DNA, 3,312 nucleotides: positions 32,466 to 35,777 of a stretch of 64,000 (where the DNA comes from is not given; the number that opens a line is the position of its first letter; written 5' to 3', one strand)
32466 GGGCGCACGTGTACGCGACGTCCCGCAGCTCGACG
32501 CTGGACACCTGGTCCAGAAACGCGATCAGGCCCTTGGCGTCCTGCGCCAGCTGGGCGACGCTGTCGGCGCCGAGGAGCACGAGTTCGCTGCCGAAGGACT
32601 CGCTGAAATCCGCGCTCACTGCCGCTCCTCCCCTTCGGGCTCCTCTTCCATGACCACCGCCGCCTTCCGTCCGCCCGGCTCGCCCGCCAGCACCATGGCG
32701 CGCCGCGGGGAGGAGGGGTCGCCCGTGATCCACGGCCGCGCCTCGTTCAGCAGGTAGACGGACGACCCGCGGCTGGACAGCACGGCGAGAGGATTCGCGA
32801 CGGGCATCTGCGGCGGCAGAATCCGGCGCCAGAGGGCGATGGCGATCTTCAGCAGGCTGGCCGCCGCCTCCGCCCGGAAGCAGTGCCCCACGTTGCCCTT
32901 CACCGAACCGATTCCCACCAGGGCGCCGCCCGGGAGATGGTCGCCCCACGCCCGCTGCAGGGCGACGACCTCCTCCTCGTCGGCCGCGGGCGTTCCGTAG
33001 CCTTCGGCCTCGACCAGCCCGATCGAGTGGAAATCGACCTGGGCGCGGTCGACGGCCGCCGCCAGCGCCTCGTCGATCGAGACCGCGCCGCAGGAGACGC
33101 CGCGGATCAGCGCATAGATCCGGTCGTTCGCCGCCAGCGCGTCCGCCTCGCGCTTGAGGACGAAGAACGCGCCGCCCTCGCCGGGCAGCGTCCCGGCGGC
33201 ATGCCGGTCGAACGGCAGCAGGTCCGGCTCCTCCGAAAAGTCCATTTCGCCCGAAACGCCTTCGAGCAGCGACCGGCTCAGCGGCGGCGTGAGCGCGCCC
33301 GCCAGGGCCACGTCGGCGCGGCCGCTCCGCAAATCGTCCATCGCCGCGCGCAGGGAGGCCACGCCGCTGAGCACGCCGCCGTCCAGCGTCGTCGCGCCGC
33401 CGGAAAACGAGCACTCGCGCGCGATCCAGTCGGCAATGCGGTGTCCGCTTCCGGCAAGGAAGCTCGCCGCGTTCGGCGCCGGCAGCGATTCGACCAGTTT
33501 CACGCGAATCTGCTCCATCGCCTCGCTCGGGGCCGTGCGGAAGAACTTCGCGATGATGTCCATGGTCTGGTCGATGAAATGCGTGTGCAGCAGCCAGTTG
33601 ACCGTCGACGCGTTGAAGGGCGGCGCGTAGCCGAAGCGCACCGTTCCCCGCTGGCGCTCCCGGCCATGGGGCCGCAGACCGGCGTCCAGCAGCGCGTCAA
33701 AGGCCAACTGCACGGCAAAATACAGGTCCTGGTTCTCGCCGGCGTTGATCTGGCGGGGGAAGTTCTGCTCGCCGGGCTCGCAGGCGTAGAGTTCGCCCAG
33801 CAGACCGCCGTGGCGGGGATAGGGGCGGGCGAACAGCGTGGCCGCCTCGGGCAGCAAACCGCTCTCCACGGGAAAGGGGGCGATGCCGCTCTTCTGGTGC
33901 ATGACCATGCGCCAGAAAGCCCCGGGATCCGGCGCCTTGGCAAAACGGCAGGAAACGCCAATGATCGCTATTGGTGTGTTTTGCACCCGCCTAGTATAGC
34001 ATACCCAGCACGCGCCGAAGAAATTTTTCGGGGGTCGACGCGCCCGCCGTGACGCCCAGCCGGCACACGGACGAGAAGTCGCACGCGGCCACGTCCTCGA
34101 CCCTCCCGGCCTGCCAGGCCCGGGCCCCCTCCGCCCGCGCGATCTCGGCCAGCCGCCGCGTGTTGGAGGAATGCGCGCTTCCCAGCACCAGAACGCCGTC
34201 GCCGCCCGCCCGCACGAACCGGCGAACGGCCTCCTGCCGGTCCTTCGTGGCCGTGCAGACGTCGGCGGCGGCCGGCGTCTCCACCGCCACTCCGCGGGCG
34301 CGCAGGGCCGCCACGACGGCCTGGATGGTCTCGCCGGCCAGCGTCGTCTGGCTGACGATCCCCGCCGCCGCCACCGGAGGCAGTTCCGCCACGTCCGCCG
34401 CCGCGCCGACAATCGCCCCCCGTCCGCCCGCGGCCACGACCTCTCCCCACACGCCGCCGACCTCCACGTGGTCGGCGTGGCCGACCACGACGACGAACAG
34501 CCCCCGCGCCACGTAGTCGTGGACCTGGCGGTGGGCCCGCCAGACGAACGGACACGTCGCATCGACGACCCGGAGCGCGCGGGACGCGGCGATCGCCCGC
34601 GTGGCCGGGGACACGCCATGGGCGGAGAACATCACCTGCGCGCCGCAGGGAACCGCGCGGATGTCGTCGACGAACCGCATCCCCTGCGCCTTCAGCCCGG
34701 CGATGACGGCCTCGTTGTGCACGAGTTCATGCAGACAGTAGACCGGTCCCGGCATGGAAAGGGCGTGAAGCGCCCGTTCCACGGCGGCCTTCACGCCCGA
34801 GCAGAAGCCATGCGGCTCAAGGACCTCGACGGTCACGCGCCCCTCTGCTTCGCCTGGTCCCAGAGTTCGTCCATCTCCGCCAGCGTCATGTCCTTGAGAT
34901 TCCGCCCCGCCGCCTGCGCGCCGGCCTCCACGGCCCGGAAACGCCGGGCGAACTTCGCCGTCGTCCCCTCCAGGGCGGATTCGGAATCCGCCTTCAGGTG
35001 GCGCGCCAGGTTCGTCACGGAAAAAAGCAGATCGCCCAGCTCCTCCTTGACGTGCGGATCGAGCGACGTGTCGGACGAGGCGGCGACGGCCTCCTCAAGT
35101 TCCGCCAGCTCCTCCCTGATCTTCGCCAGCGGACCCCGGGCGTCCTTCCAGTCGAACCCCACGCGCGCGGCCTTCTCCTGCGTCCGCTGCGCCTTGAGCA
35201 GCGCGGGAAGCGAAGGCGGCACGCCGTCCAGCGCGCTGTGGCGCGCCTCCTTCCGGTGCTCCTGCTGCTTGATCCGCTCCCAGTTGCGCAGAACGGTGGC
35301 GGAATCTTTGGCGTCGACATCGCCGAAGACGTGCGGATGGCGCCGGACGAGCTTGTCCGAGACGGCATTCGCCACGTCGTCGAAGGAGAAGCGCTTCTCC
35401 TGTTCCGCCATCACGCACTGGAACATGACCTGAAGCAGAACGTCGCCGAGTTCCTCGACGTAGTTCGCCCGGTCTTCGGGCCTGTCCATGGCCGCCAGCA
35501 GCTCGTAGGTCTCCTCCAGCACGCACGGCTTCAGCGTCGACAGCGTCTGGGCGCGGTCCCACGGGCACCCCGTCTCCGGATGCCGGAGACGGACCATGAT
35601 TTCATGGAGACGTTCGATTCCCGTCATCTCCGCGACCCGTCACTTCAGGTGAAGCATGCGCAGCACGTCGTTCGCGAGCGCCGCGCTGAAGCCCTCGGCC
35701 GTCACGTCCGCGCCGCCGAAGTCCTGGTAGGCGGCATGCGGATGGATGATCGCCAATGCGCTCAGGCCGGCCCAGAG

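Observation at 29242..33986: KS | AT-DH-PPTase pair in which all three PKS-type domains appear catalytically dead but the fused PPTase looks intact, with no carrier protein, sitting directly behind ispH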

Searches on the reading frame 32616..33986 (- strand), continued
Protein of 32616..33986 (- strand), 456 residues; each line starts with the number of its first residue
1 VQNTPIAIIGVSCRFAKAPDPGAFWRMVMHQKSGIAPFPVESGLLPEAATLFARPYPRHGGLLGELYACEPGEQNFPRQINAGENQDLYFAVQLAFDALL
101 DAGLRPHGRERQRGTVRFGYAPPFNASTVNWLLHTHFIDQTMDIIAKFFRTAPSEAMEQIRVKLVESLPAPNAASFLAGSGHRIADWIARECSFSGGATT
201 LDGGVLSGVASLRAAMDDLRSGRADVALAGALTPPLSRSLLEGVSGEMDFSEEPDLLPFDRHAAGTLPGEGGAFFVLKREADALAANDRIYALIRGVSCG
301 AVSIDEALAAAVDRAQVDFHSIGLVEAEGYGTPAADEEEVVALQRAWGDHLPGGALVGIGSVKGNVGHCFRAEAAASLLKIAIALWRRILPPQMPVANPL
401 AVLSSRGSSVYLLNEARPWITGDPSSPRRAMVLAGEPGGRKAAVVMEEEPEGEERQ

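Call 74: find_homologous_proteins(query=window:32616-33986:-, max_evalue=1e-20)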
Query window:32616-33986:- (456 aa): 659 proteins with E <= 1e-20 among 8000 candidates; the best 120 are listed.
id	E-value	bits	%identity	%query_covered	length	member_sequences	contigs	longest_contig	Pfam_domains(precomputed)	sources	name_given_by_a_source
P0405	5.3e-263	891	93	94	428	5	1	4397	PF00109.33,PF02801.29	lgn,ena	-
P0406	6.0e-253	858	89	94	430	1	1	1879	PF00109.33,PF02801.29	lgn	-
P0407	1.7e-228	777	76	98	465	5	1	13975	PF00109.33,PF02801.29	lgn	-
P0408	2.3e-224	764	75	100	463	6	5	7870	PF00109.33,PF02801.29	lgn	-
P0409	1.2e-212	725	70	100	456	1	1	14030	PF00109.33,PF02801.29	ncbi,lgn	ncbi:MAG: polyketide synthase [Kiritimatiellia bacterium]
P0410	2.0e-212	724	70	100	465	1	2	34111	PF00109.33,PF02801.29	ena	-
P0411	2.1e-211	721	70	100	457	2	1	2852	PF00109.33,PF02801.29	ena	-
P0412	3.6e-210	717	69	100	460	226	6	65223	PF00109.33,PF02801.29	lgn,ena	-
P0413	1.9e-209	714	71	97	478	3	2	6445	PF00109.33,PF02801.29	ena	-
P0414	1.0e-208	712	70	100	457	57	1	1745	PF00109.33,PF02801.29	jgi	-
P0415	3.0e-208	710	69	100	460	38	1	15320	PF00109.33,PF02801.29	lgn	-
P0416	1.2e-206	705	69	100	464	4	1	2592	PF00109.33,PF02801.29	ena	-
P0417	1.4e-206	705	70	98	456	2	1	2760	PF00109.33,PF02801.29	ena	-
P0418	1.7e-206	705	69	100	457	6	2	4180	PF00109.33,PF02801.29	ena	-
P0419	2.2e-204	698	68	100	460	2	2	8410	PF00109.33,PF02801.29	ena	-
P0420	7.6e-203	693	68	100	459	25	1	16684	PF00109.33,PF02801.29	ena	-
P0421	2.6e-201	688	68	98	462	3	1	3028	PF00109.33,PF02801.29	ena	-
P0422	3.4e-201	687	68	100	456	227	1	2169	PF00109.33,PF02801.29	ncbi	-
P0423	3.9e-199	680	67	100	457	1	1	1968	PF00109.33,PF02801.29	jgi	-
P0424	3.3e-198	677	67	98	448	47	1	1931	PF00109.33,PF02801.29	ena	-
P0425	1.7e-197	675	66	100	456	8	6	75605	PF00109.33,PF02801.29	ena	-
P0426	1.9e-197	675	66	100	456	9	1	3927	PF00109.33,PF02801.29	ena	-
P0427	1.1e-196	672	66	100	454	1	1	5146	PF00109.33,PF02801.29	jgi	-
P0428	4.0e-196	670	66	100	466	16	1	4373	PF00109.33,PF02801.29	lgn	-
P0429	7.1e-196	670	66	100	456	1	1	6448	PF00109.33,PF02801.29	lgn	-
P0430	9.8e-196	669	70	92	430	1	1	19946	PF00109.33,PF02801.29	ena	-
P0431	2.9e-195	668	66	100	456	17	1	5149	PF00109.33,PF02801.29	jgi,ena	-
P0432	8.1e-195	666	66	100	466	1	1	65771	PF00109.33,PF02801.29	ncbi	-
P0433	6.8e-194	663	64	100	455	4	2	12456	PF00109.33,PF02801.29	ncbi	-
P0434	1.7e-193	662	64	99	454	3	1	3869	PF00109.33,PF02801.29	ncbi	-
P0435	1.1e-192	659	68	94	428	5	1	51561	PF00109.33,PF02801.29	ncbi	-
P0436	2.9e-192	658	65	100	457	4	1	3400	PF00109.33,PF02801.29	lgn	-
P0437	3.8e-192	657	70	92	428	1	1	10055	PF00109.33,PF02801.29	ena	-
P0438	5.2e-192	657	69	92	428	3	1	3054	PF00109.33,PF02801.29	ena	-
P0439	1.1e-190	653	69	92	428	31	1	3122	PF00109.33,PF02801.29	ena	-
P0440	2.1e-189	648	69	92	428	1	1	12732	PF00109.33,PF02801.29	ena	-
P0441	6.0e-189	647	65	99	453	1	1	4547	PF00109.33,PF02801.29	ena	-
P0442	3.9e-188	644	66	97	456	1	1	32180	PF00109.33,PF02801.29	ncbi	-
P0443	4.6e-187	641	68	94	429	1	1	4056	PF00109.33,PF02801.29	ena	-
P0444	2.0e-186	638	66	93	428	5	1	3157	PF00109.33,PF02801.29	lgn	-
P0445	2.6e-184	632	64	100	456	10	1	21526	PF00109.33,PF02801.29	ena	-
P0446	1.2e-180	620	64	100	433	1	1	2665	PF00109.33,PF02801.29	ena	-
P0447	3.3e-175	602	63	94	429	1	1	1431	PF00109.33,PF02801.29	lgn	-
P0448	1.7e-173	596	64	94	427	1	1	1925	PF00109.33,PF02801.29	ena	-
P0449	7.0e-173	594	62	99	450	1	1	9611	PF00109.33,PF02801.29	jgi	-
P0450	4.0e-170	585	60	99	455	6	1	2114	PF00109.33,PF02801.29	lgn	-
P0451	8.0e-170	584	60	99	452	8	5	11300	PF00109.33,PF02801.29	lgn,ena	-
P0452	8.9e-170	584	59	99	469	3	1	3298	PF00109.33,PF02801.29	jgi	-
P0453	2.1e-169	582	58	98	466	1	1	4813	PF00109.33,PF02801.29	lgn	-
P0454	2.2e-169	582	60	99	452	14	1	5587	PF00109.33,PF02801.29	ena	-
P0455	5.9e-169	581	60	99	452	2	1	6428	PF00109.33,PF02801.29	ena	-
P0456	7.6e-169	581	60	99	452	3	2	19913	PF00109.33,PF02801.29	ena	-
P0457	2.1e-168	579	60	99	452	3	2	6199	PF00109.33,PF02801.29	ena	-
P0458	2.2e-168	579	58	98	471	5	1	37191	PF00109.33,PF02801.29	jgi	-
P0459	3.2e-168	579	59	99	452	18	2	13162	PF00109.33,PF02801.29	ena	-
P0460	5.3e-168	578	60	99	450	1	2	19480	PF00109.33,PF02801.29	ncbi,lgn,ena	-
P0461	6.9e-168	577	58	98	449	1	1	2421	PF00109.33,PF02801.29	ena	-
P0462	1.1e-167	577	59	99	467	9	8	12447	PF00109.33,PF02801.29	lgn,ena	-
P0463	1.4e-167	576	60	99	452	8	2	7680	PF00109.33,PF02801.29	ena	-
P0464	2.1e-167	576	62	98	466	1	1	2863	PF00109.33,PF02801.29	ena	-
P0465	2.8e-167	575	58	99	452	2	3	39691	PF00109.33,PF02801.29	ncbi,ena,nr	ncbi:MAG: polyketide synthase [Kiritimatiellae bacterium]|nr:polyketide synthase [Kiritimatiellia ba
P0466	4.3e-167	575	58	98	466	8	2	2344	PF00109.33,PF02801.29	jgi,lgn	jgi:hypothetical protein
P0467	6.2e-167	574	58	99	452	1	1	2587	PF00109.33,PF02801.29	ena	-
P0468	8.1e-167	574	60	98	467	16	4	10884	PF00109.33,PF02801.29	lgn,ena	-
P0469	8.2e-167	574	58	98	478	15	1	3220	PF00109.33,PF02801.29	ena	-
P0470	8.5e-167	574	58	98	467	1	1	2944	PF00109.33,PF02801.29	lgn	-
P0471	1.7e-166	573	60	98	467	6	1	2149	PF00109.33,PF02801.29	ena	-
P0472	2.5e-166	572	58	99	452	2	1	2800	PF00109.33,PF02801.29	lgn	-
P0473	3.6e-166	572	60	99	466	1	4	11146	PF00109.33,PF02801.29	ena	-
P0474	4.0e-166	572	58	99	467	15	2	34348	PF00109.33,PF02801.29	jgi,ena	-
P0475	5.5e-166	571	58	98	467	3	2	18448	PF00109.33,PF02801.29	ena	-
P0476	5.7e-166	571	58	100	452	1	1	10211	PF00109.33,PF02801.29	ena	-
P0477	9.3e-166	570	58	98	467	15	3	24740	PF00109.33,PF02801.29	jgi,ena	jgi:hypothetical protein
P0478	1.2e-165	570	59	98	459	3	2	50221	PF00109.33,PF02801.29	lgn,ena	-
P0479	1.2e-165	570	58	98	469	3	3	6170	PF00109.33,PF02801.29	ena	-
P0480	1.6e-165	570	57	98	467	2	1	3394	PF00109.33,PF02801.29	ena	-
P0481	1.9e-165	569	60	94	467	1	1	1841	PF00109.33,PF02801.29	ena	-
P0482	2.2e-165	569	59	98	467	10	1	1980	PF00109.33,PF02801.29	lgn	-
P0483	2.8e-165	569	57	99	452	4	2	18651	PF00109.33,PF02801.29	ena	-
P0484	3.0e-165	569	58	98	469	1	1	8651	PF00109.33,PF02801.29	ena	-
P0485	4.0e-165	568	57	99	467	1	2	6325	PF00109.33,PF02801.29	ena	-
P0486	4.5e-165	568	59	98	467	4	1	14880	PF00109.33,PF02801.29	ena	-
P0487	4.5e-165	568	58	98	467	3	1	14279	PF00109.33,PF02801.29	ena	-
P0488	5.5e-165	568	61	97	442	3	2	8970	PF00109.33,PF02801.29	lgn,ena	-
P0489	5.6e-165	568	58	98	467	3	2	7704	PF00109.33,PF02801.29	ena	-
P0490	6.7e-165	568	57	99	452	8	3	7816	PF00109.33,PF02801.29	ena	-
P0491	7.0e-165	567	57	99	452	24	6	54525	PF00109.33,PF02801.29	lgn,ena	-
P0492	7.2e-165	567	57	98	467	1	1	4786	PF00109.33,PF02801.29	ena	-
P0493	7.4e-165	567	57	96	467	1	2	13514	PF00109.33,PF02801.29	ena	-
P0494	1.2e-164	567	56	98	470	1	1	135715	PF00109.33,PF02801.29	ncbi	-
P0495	1.4e-164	567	57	98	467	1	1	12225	PF00109.33,PF02801.29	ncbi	-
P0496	1.5e-164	566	58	99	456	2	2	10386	PF00109.33,PF02801.29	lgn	-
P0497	1.6e-164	566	58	99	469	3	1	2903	PF00109.33,PF02801.29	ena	-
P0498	1.6e-164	566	57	98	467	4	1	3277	PF00109.33,PF02801.29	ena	-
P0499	1.6e-164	566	59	99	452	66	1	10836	PF00109.33,PF02801.29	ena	-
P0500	1.7e-164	566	58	98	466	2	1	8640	PF00109.33,PF02801.29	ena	-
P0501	1.8e-164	566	58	99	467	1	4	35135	PF00109.33,PF02801.29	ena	-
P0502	1.8e-164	566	57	100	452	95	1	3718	PF00109.33,PF02801.29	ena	-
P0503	2.0e-164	566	56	99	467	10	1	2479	PF00109.33,PF02801.29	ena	-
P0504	2.2e-164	566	58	98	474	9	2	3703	PF00109.33,PF02801.29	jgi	jgi:hypothetical protein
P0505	3.0e-164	565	59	99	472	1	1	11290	PF00109.33,PF02801.29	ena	-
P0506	3.5e-164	565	57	99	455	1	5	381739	PF00109.33,PF02801.29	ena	-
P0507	3.5e-164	565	57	99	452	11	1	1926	PF00109.33,PF02801.29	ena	-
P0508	5.8e-164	564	57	98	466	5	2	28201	PF00109.33,PF02801.29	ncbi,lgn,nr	ncbi:MAG: polyketide synthase [Kiritimatiellae bacterium]|nr:polyketide synthase [Kiritimatiellia ba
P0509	7.5e-164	564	58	99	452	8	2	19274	PF00109.33,PF02801.29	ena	-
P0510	7.7e-164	564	57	98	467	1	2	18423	PF00109.33,PF02801.29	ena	-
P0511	7.8e-164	564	59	94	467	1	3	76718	PF00109.33,PF02801.29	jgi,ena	jgi:hypothetical protein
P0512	8.1e-164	564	58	99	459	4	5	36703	PF00109.33,PF02801.29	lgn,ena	-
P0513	8.7e-164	564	58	99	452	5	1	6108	PF00109.33,PF02801.29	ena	-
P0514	1.0e-163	564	57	98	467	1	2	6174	PF00109.33,PF02801.29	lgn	-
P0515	1.1e-163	564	58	98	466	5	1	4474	PF00109.33,PF02801.29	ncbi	-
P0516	1.2e-163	563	58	98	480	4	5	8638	PF00109.33,PF02801.29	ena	-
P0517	1.3e-163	563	56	99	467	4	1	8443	PF00109.33,PF02801.29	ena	-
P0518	1.5e-163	563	57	98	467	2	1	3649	PF00109.33,PF02801.29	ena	-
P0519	1.8e-163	563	57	98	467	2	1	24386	PF00109.33,PF02801.29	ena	-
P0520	1.9e-163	563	59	98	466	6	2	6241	PF00109.33,PF02801.29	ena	-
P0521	1.9e-163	563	59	98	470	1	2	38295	PF00109.33,PF02801.29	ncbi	-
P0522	2.2e-163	563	56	100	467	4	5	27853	PF00109.33,PF02801.29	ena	-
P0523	2.3e-163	563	57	99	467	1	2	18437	PF00109.33,PF02801.29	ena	-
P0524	2.4e-163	562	57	99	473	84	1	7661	PF00109.33,PF02801.29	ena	-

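Call 75: find_encoding_contigs(protein=P0412, flank=8000, max_places=2)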
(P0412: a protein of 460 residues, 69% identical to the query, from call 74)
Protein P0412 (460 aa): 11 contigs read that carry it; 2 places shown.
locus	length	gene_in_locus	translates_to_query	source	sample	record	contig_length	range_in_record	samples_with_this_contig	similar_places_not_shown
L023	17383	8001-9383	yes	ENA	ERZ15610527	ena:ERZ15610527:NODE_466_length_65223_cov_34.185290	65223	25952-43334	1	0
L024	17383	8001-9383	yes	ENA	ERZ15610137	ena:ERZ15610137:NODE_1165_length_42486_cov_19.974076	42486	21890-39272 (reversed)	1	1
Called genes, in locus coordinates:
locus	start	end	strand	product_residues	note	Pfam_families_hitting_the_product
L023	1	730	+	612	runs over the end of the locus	PF06964:Alpha-L-AF_C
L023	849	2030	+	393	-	-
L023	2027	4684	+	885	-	PF05448:AXE1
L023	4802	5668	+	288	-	PF00528:BPD_transp_1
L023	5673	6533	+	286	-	PF00528:BPD_transp_1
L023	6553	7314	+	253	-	PF00005:ABC_tran, PF13304:AAA_21 (faint)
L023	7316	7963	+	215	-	PF01895:PhoU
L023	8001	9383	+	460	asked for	PF00109:ketoacyl-synt, PF02801:Ketoacyl-synt_C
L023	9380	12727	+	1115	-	PF22621:CurL-like_PKS_C (weak), PF00698:Acyl_transf_1, PF14765:PS-DH (weak), PF01648:ACPS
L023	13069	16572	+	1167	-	-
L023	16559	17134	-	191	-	-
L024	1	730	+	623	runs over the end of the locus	PF06964:Alpha-L-AF_C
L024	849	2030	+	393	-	-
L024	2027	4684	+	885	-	PF05448:AXE1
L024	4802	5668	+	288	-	PF00528:BPD_transp_1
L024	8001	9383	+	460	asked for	PF00109:ketoacyl-synt, PF02801:Ketoacyl-synt_C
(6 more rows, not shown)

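Call 76: find_encoding_contigs(protein=P0425, flank=8000, max_places=2)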
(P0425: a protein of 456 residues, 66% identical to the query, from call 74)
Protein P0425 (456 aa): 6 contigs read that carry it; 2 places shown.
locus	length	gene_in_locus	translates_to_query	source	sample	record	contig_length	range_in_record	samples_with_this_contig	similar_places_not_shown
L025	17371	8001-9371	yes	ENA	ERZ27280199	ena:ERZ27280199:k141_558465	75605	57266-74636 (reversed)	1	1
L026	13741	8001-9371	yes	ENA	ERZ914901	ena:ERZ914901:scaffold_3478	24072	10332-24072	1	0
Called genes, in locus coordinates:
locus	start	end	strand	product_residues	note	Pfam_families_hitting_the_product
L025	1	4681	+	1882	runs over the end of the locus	?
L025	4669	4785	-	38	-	-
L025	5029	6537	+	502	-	PF00370:FGGY_N, PF02782:FGGY_C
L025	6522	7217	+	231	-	PF00596:Aldolase_II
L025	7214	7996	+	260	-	PF00849:PseudoU_synth_2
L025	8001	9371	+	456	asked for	PF00109:ketoacyl-synt, PF02801:Ketoacyl-synt_C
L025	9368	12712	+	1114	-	PF22621:CurL-like_PKS_C (weak), PF00698:Acyl_transf_1 (weak), PF14765:PS-DH (weak), PF01648:ACPS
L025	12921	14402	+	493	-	PF02610:AraA_N, PF24856:AraA_central, PF11762:Arabinose_Iso_C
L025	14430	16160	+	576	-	PF00474:SSF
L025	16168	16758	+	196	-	PF00117:GATase, PF07685:GATase_3 (weak)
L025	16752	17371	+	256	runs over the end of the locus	PF00977:His_biosynth, PF01207:Dus (faint), PF03060:NMO (faint)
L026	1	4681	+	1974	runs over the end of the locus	PF12951:PATR (faint)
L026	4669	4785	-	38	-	-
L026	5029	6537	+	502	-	PF00370:FGGY_N, PF02782:FGGY_C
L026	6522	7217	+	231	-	PF00596:Aldolase_II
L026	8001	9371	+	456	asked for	PF00109:ketoacyl-synt, PF02801:Ketoacyl-synt_C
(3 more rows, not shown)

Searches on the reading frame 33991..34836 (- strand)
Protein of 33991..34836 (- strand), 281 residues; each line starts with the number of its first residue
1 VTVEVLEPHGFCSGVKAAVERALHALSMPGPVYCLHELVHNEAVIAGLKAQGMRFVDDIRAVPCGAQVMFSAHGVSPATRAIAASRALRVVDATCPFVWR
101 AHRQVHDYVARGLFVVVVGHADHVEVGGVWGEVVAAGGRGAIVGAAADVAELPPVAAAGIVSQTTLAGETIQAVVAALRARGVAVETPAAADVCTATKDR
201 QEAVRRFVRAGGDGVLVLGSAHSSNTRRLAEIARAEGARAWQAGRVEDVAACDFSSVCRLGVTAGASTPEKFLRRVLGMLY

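Call 12: search_protein_families(library=pfam, proteins=[window:33991-34836:-], max_evalue=0.001)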
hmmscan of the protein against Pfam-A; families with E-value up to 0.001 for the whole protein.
window:33991-34836:- (281 aa): 1 family
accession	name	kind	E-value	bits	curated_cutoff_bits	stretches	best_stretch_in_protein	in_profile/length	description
PF02401.23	LYTB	-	1.1e-70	238.4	24.5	1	4-278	2-264/267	LytB protein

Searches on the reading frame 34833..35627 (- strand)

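Call 12: search_protein_families(library=pfam, proteins=[window:34833-35627:-], max_evalue=0.001)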
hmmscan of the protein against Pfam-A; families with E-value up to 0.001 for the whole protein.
window:34833-35627:- (264 aa): 2 families
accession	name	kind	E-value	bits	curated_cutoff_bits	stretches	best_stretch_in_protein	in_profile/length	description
PF03819.22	MazG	-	1.7e-34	118.3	22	2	27-101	1-74/74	MazG nucleotide pyrophosphohydrolase domain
PF01503.22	PRA-PH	-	1.7e-07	32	21.3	0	158-210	20-70/86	Phosphoribosyl-ATP pyrophosphohydrolase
